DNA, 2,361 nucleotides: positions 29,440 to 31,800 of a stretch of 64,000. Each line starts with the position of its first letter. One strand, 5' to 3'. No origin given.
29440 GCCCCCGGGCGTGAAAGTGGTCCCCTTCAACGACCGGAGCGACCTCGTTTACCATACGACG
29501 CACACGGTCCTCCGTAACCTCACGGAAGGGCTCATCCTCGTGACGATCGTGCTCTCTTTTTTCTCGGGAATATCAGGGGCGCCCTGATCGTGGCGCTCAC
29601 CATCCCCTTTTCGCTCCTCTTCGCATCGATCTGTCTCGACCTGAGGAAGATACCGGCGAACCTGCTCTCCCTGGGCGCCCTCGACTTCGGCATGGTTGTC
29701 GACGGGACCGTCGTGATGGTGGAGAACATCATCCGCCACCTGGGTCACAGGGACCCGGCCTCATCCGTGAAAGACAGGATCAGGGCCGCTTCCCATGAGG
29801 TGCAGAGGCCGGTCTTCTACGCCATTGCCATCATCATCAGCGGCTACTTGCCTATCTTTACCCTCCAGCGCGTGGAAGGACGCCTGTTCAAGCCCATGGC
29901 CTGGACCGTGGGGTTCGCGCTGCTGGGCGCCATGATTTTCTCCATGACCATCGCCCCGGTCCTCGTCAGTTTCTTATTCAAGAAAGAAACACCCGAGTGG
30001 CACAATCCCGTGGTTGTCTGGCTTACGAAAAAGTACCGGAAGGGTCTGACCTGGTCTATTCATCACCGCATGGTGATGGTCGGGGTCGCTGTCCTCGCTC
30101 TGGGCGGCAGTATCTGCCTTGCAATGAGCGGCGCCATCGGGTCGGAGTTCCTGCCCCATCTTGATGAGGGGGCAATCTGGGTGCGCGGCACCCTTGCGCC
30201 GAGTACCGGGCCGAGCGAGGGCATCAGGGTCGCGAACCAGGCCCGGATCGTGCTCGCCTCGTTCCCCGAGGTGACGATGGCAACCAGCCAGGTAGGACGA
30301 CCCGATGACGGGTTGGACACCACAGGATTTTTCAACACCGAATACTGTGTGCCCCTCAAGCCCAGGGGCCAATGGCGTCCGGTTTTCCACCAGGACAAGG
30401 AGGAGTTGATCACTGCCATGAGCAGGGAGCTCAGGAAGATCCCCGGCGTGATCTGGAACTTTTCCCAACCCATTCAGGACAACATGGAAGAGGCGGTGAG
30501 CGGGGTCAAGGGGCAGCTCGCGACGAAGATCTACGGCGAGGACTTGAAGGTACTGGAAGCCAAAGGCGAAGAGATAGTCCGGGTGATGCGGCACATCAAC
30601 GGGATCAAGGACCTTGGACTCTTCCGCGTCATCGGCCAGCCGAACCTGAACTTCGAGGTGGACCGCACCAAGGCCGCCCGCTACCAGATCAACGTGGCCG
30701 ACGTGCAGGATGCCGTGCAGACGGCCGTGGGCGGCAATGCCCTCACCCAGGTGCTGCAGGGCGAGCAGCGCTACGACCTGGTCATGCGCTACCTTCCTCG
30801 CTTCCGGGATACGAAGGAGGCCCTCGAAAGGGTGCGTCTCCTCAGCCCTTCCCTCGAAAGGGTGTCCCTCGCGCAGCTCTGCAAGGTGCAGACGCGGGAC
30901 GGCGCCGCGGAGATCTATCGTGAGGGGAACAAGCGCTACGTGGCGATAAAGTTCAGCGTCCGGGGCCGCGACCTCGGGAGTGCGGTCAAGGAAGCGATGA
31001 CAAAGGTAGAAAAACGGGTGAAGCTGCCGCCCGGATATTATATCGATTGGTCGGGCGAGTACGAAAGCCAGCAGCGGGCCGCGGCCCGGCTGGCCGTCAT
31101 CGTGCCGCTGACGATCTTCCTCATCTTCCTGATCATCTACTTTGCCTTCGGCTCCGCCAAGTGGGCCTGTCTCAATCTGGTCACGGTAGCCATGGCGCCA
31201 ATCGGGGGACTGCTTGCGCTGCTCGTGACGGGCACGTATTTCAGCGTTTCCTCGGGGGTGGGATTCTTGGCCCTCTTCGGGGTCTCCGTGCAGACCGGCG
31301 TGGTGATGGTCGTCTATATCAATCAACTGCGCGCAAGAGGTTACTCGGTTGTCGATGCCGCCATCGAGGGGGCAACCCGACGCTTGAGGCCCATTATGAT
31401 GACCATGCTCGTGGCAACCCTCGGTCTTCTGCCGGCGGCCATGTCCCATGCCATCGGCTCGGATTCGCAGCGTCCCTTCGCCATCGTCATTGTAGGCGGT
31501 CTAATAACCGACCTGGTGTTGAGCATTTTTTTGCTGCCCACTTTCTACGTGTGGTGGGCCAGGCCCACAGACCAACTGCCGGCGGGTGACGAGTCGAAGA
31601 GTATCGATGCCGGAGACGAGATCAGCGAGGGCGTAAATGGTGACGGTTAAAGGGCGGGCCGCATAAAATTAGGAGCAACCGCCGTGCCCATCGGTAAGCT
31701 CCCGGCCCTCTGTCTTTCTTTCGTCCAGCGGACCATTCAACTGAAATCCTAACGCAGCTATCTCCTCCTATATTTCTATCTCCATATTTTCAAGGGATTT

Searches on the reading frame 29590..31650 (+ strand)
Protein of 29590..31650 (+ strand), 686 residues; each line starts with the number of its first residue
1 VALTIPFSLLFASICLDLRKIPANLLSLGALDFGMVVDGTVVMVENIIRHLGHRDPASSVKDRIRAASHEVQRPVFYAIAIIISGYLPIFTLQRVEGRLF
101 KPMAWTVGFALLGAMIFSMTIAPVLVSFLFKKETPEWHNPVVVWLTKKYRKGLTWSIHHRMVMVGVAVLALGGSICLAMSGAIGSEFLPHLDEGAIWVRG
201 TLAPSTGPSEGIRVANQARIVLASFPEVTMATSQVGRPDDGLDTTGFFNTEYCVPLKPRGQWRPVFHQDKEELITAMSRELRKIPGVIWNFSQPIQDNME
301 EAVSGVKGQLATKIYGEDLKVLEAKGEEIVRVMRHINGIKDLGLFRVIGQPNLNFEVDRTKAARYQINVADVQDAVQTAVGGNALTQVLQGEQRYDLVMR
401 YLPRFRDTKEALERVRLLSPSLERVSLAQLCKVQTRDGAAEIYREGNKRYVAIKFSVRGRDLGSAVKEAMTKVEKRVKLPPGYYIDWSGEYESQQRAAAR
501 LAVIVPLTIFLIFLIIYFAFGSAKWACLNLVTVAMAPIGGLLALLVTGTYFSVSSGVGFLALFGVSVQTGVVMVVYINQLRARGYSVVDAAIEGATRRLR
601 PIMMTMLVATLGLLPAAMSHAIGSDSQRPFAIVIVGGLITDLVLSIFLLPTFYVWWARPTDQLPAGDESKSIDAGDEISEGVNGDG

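Call 50: search_protein_families(library=pfam, proteins=[window:29590-31650:+], max_evalue=0.00001)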
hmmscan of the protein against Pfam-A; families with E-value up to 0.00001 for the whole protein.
window:29590-31650:+ (686 aa): 1 family
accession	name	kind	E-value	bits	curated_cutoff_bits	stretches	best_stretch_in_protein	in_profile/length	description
PF00873.25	ACR_tran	-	2e-161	539.4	28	1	2-655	362-1019/1021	AcrB/AcrD/AcrF family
